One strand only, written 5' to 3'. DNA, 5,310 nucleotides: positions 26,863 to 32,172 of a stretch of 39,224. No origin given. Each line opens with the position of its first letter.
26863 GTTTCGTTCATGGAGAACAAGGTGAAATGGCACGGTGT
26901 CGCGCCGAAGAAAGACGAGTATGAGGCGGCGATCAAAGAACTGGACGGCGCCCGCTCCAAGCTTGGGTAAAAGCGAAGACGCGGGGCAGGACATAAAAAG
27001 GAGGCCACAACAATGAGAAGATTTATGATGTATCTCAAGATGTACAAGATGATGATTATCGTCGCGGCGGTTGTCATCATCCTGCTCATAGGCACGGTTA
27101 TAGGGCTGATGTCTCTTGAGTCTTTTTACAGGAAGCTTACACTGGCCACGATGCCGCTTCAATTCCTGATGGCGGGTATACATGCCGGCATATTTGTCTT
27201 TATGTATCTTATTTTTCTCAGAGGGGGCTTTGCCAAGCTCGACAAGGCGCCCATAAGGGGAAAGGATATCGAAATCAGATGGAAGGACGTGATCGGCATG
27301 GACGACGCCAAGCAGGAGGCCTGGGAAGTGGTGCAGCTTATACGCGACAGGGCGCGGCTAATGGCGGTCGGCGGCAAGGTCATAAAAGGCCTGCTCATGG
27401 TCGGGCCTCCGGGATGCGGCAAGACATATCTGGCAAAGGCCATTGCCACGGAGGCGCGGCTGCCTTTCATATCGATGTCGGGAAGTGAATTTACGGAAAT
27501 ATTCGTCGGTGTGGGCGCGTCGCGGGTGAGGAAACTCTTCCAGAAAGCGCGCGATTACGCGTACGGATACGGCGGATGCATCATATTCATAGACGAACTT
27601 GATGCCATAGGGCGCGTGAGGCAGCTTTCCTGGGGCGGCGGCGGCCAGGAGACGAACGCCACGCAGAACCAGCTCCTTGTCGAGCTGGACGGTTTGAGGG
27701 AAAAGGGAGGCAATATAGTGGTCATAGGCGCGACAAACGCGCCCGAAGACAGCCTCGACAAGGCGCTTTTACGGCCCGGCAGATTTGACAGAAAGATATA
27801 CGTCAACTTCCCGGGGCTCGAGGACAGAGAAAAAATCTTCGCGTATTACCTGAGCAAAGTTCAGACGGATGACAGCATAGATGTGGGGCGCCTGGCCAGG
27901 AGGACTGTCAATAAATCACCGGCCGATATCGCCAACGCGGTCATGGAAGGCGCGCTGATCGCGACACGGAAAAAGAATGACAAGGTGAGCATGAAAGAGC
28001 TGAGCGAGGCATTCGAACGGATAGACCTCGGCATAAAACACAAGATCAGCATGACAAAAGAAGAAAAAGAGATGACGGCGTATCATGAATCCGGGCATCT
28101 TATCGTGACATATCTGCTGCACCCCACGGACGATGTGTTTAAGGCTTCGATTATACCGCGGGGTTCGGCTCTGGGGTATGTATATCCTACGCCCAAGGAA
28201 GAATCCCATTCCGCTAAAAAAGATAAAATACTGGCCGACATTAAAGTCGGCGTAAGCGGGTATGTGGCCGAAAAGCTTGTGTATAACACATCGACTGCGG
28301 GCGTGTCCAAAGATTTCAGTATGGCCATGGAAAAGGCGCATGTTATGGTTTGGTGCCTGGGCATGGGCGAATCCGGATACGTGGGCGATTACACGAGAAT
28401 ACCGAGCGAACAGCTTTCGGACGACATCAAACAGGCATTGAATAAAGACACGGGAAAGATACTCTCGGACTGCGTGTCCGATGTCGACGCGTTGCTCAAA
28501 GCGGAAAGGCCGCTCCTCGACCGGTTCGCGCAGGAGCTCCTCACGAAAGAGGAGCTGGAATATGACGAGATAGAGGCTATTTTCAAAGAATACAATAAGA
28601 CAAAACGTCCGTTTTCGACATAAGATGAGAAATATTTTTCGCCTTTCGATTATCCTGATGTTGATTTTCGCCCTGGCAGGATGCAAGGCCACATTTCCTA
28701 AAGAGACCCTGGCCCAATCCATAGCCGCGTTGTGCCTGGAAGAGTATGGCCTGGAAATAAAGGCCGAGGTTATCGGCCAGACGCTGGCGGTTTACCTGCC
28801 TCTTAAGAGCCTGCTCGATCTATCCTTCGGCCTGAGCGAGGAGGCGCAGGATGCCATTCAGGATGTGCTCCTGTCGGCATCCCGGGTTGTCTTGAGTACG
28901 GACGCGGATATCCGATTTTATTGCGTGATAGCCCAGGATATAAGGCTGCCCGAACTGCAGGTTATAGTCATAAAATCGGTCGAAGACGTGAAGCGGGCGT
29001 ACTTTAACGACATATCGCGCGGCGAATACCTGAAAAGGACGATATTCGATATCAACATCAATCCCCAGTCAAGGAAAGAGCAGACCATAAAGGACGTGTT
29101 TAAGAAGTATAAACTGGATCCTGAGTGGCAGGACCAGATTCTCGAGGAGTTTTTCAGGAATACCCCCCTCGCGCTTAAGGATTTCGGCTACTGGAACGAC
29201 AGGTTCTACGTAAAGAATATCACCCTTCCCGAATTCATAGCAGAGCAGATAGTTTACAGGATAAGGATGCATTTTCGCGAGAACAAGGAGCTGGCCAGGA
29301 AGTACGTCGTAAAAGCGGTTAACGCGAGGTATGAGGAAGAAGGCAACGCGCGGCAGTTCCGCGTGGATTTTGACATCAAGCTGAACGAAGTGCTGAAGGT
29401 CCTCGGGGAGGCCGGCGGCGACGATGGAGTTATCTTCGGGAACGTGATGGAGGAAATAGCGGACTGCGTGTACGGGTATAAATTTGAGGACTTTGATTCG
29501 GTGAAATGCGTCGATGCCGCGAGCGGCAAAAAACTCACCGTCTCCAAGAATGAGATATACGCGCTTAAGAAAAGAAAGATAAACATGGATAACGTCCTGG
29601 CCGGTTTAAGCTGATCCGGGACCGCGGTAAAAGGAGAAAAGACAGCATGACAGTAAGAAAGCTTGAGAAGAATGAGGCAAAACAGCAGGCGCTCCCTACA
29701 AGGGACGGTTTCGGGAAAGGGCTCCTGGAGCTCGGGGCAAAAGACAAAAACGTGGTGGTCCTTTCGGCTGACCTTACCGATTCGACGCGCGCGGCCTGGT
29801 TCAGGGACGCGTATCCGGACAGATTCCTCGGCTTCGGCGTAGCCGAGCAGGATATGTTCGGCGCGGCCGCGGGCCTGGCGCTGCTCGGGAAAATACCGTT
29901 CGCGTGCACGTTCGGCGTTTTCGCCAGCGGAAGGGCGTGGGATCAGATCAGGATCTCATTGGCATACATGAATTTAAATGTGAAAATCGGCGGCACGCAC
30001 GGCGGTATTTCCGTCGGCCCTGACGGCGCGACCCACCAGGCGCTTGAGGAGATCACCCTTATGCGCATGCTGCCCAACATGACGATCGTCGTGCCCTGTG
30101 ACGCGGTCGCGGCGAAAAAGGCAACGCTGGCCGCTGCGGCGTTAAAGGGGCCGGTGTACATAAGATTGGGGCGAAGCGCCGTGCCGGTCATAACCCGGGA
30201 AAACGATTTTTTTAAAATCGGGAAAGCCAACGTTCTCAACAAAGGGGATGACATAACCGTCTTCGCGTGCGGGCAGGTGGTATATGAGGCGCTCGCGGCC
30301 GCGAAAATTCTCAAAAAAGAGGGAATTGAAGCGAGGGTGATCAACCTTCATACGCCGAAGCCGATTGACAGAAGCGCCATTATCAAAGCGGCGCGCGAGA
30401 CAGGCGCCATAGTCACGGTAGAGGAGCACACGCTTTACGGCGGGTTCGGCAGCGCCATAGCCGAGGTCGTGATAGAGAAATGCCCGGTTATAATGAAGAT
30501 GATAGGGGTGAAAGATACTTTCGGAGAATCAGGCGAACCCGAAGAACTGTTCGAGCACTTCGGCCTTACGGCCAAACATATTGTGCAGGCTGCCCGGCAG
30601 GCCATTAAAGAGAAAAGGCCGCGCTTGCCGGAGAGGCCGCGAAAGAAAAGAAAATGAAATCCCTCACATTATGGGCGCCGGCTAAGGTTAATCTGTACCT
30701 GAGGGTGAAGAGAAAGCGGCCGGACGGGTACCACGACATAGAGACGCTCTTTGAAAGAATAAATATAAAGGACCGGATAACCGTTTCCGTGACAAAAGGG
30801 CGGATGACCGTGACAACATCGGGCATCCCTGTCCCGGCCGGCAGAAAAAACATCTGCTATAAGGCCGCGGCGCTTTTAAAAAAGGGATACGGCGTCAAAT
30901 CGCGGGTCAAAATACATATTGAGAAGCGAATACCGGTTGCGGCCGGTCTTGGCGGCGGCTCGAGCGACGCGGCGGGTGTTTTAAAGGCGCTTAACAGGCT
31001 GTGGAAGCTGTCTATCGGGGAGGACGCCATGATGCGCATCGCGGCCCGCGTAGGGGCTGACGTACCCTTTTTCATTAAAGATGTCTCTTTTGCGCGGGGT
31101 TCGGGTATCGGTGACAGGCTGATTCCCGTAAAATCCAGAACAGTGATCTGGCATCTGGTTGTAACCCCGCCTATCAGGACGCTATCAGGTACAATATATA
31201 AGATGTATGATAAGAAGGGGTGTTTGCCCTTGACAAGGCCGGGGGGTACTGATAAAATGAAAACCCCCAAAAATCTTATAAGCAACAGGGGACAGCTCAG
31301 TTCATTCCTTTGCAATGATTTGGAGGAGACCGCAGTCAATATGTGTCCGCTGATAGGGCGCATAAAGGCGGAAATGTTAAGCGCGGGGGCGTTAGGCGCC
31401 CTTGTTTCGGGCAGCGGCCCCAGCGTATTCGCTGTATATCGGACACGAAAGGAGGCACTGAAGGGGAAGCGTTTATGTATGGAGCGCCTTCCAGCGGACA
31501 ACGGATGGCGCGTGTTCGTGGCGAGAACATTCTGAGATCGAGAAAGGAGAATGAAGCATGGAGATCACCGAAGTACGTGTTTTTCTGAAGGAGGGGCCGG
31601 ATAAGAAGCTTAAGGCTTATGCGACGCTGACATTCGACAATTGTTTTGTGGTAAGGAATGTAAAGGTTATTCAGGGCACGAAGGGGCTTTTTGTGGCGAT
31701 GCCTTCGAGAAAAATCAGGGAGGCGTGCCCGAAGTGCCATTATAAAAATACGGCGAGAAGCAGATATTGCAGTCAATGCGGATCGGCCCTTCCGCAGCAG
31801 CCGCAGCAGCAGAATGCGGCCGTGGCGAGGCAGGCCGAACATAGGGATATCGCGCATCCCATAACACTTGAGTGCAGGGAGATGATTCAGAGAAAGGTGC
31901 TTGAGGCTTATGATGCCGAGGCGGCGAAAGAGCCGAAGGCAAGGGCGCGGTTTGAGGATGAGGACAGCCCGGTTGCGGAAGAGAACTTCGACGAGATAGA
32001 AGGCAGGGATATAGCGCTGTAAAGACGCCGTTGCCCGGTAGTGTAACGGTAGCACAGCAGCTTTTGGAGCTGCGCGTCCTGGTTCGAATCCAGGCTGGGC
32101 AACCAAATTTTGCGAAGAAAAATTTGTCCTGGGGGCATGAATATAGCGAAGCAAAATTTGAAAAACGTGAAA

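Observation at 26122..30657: Split transketolase genes separated by an inserted FtsH-paralogue and lipoprotein pair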

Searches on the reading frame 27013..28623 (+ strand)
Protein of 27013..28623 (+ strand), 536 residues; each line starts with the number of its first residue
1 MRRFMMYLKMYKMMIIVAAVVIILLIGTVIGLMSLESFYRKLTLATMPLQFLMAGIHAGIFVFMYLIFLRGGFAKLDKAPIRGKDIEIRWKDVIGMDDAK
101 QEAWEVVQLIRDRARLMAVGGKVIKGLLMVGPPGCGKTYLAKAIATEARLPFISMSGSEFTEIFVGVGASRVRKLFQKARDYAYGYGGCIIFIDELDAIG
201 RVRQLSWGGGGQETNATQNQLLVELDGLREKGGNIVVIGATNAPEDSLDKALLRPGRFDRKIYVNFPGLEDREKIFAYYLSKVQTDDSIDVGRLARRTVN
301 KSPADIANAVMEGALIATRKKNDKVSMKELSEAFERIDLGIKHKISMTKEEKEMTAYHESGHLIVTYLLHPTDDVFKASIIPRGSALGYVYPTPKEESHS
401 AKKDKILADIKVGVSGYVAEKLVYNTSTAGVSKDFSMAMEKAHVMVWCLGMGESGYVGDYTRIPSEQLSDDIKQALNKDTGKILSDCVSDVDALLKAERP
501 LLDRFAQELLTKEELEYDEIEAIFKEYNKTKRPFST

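Call 3: search_protein_families(library=pfam, proteins=[window:27013-28623:+])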
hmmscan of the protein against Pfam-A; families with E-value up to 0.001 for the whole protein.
window:27013-28623:+ (536 aa): 9 families
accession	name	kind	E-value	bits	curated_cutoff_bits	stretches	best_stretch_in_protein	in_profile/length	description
PF00004.35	AAA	-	1.3e-39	136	21.2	1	127-265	1-130/131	ATPase family associated with various cellular activities (AAA)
PF01434.24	Peptidase_M41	-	1e-37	130.3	29.9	1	347-523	3-191/191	Peptidase family M41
PF17862.7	AAA_lid_3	-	1.6e-06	28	27.2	1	289-332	2-45/45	AAA+ lid domain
PF06068.19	TIP49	-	7.2e-06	25.8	23.8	1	92-160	25-88/347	TIP49 P-loop domain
PF07724.20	AAA_2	-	1.5e-05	25.6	27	1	127-222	6-96/166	AAA domain (Cdc48 subfamily)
PF07728.20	AAA_5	-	2.5e-05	24.7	22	1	127-199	2-78/139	AAA domain (dynein-related subfamily)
PF13207.12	AAA_17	-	0.00014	22.6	27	1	130-178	1-48/136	AAA domain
PF13401.12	AAA_22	-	0.00019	22.2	27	0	127-242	8-125/130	AAA domain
PF11621.13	Sbi-IV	-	0.00024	21.8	25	1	279-324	20-67/69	C3 binding domain 4 of IgG-bind protein SBI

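Call 4: search_protein_families(library=ncbifam, proteins=[window:27013-28623:+])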
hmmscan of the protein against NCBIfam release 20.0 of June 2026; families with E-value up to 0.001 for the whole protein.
window:27013-28623:+ (536 aa): 22 families
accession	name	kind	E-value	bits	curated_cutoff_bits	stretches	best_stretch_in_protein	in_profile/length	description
TIGR01241.2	FtsH_fam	equivalog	9.2e-138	460.6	600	1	73-520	144-598/598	ATP-dependent zinc metalloprotease FtsH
NF008004.0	PRK10733.1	equivalog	4.3e-100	335.6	1008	1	83-453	144-511/644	ATP-dependent zinc metalloprotease FtsH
NF003069.1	PRK03992.1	subfamily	1.2e-65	222.1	500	1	86-338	126-373/379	proteasome-activating nucleotidase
TIGR01242.2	TIGR01242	subfamily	1.1e-58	199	500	1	87-338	110-356/362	proteasome-activating nucleotidase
NF047748.1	PrtsmActNtasePan1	equivalog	2.2e-54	185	750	1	86-339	143-391/405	proteasome-activating nucleotidase Pan1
TIGR01243.1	CDC48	subfamily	1e-52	179.4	802.65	1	87-347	449-698/733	CDC48 family AAA ATPase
NF047747.1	PrtsmActNtasePan2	equivalog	1.2e-52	179.6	700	1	87-338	147-393/397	proteasome-activating nucleotidase Pan2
NF041006.2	cell_div_CdvC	equivalog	3.3e-41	141.4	650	1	87-319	99-324/370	cell division protein CdvC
TIGR03689.1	pup_AAA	equivalog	2.7e-33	115.4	504.75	1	88-283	179-381/512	proteasome ATPase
NF042959.1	IteA_antiphage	equivalog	2.9e-25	89.2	510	1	100-352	101-338/367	anti-phage ATPase IteA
NF003229.0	PRK04195.1-5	equivalog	5.1e-09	35.3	280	1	91-200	17-116/413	replication factor C large subunit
NF003745.1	PRK05342.1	equivalog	1.1e-08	34.4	359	1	127-203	112-190/418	ATP-dependent Clp protease ATP-binding subunit ClpX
TIGR00390.1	hslU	equivalog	3.5e-07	29.5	362.45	1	93-177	14-102/441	ATP-dependent protease ATPase subunit HslU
TIGR00382.1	clpX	equivalog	1.5e-06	27.5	370.75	1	127-202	120-197/414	ATP-dependent protease ATP-binding subunit ClpX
NF003226.0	PRK04195.1-1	equivalog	4.7e-06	25.8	588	1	119-200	35-112/405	replication factor C large subunit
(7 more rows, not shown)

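Call 58: find_homologous_proteins(query=window:27013-28623:+, region=1-90, max_evalue=0.001)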
Query window:27013-28623:+, residues 1-90 (90 aa): 289 proteins with E <= 0.001 among 392 candidates; the best 120 are listed.
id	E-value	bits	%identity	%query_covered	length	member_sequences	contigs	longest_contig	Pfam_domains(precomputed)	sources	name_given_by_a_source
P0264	1.0e-46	175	100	100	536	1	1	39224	PF07724.21,PF06068.20,PF00004.36,PF17862.8,PF01434.25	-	-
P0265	1.6e-39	152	83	100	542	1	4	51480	PF06068.20,PF00004.36,PF01434.25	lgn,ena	-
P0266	1.8e-39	151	83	100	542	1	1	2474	PF06068.20,PF00004.36,PF01434.25,PF07728.21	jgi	-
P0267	9.7e-39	149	82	100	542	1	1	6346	PF06068.20,PF13207.13,PF00004.36,PF01434.25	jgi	-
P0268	1.6e-38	148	81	100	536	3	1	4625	PF00004.36,PF17862.8,PF01434.25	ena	-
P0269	1.7e-37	145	79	100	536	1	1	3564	PF06068.20,PF00004.36,PF17862.8,PF01434.25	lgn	-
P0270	1.9e-37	145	80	100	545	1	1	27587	PF06068.20,PF00004.36,PF17862.8,PF01434.25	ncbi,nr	ncbi:MAG: AAA family ATPase [Candidatus Omnitrophica bacterium]|nr:AAA family ATPase [Candidatus Omn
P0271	2.4e-37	145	80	99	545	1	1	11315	PF06068.20,PF00004.36,PF17862.8,PF01434.25,PF07728.21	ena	-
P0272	2.8e-37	144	82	99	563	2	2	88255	PF07724.21,PF06068.20,PF00004.36,PF17862.8,PF01434.25,PF07728.21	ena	-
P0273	4.9e-37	144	79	99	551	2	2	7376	PF06068.20,PF00004.36,PF17862.8,PF01434.25,PF07728.21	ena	-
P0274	7.1e-37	143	80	100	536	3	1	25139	PF06068.20,PF00004.36,PF17862.8,PF01434.25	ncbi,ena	-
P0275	1.1e-36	143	76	99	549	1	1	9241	PF06068.20,PF00004.36,PF17862.8,PF01434.25,PF07728.21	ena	-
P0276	1.3e-36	142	79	99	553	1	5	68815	PF06068.20,PF00004.36,PF17862.8,PF01434.25,PF07728.21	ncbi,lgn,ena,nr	ncbi:MAG: AAA family ATPase [Candidatus Omnitrophica bacterium]|nr:AAA family ATPase [Candidatus Omn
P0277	1.4e-36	142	79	99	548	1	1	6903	PF07724.21,PF06068.20,PF13207.13,PF00004.36,PF17862.8,PF01434.25,PF07728.21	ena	-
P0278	1.8e-36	142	79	99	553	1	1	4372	PF06068.20,PF00004.36,PF17862.8,PF01434.25,PF07728.21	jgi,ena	-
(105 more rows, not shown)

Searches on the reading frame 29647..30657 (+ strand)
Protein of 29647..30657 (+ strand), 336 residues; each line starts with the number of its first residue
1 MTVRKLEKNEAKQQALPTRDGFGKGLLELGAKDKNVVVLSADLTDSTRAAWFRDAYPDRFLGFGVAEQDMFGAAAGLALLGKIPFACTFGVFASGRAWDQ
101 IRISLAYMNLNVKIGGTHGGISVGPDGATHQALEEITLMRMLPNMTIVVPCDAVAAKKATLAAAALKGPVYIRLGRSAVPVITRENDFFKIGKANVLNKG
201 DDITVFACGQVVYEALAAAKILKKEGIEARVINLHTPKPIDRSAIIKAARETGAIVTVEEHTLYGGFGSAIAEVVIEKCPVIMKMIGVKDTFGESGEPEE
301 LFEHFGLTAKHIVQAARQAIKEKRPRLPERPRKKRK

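Call 3: search_protein_families(library=pfam, proteins=[window:29647-30657:+])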
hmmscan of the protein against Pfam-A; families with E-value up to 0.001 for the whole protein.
window:29647-30657:+ (336 aa): 3 families
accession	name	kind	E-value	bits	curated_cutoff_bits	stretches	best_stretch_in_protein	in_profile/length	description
PF02779.29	Transket_pyr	-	5.6e-44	150.3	27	1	16-180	3-173/174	Transketolase, pyrimidine binding domain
PF02780.25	Transketolase_C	-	6.4e-35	120.2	25.9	1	192-312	1-124/124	Transketolase, C-terminal domain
PF22613.1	Transketolase_C_1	-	2.7e-08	34.4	27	1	199-308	10-113/113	Transketolase-like TK C-terminal domain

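Call 4: search_protein_families(library=ncbifam, proteins=[window:29647-30657:+])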
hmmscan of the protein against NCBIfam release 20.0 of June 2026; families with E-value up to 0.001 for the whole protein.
window:29647-30657:+ (336 aa): 11 families
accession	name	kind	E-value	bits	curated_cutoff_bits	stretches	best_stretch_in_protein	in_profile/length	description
NF004559.0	PRK05899.2-5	equivalog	9.3e-100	334.7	488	1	10-321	312-625/627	transketolase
NF004556.0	PRK05899.2-2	equivalog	1.6e-58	198.5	575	1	12-320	318-638/639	transketolase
TIGR00204.1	dxs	equivalog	5.9e-57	193.5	465.95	1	12-319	306-614/616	1-deoxy-D-xylulose-5-phosphate synthase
NF003933.0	PRK05444.2-2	equivalog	2.7e-37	128.6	395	1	9-318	282-603/606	1-deoxy-D-xylulose-5-phosphate synthase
TIGR00232.1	tktlase_bact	equivalog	5e-35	121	682.25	1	5-319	338-652/654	transketolase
NF008968.0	PRK12315.1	subfamily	2.3e-33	115.4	510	1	22-320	285-581/582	1-deoxy-D-xylulose-5-phosphate synthase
NF004558.0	PRK05899.2-4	equivalog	1.3e-25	89.9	788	1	13-318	341-648/651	transketolase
NF006667.0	PRK09212.1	subfamily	6e-22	78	321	1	57-278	50-279/327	pyruvate dehydrogenase complex E1 component subunit beta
NF008854.0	PRK11892.1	equivalog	3.9e-21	75.3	454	1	65-278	196-418/464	pyruvate dehydrogenase complex E1 component subunit beta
NF007201.0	PRK09622.1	equivalog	7.2e-05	21.8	590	1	201-275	268-342/405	2-oxoacid:ferredoxin oxidoreductase subunit alpha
NF006412.0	PRK08659.1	equivalog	0.00032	20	411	1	199-303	273-371/378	2-oxoacid:acceptor oxidoreductase subunit alpha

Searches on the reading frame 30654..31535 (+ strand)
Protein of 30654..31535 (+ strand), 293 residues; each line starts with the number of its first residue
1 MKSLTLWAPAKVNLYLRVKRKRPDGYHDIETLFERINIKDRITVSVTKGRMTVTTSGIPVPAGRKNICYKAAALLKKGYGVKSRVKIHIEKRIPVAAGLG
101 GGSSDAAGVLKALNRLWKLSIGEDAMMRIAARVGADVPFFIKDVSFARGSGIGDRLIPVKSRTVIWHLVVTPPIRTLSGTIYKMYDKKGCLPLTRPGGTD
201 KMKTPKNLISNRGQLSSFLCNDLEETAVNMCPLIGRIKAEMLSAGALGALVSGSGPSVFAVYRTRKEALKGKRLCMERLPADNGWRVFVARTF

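Call 3: search_protein_families(library=pfam, proteins=[window:30654-31535:+])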
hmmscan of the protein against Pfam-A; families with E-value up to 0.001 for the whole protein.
window:30654-31535:+ (293 aa): 2 families
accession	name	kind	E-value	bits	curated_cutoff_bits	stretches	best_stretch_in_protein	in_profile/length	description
PF00288.32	GHMP_kinases_N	-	1.7e-18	67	22.3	1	66-141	1-84/87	GHMP kinases N terminal domain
PF08544.19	GHMP_kinases_C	-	1.1e-09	39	21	1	218-268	20-72/85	GHMP kinases C terminal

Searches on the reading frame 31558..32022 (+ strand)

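Call 3: search_protein_families(library=pfam, proteins=[window:31558-32022:+])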
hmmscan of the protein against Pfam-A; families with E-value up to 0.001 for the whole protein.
window:31558-32022:+ (154 aa): 4 families
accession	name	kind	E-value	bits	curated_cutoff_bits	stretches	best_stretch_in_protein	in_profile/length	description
PF04026.17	SpoVG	-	1.2e-28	99.5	29.6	1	1-119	1-81/82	SpoVG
PF13240.11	Zn_Ribbon_1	-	3e-06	27.3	25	1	57-78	2-23/23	zinc-ribbon domain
PF12773.13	DZR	-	7.3e-06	26.5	27.3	1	53-75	22-45/45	Double zinc ribbon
PF00641.23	Zn_ribbon_RanBP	-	0.00028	20.5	27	1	57-77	7-27/30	Zn-finger in Ran binding protein and others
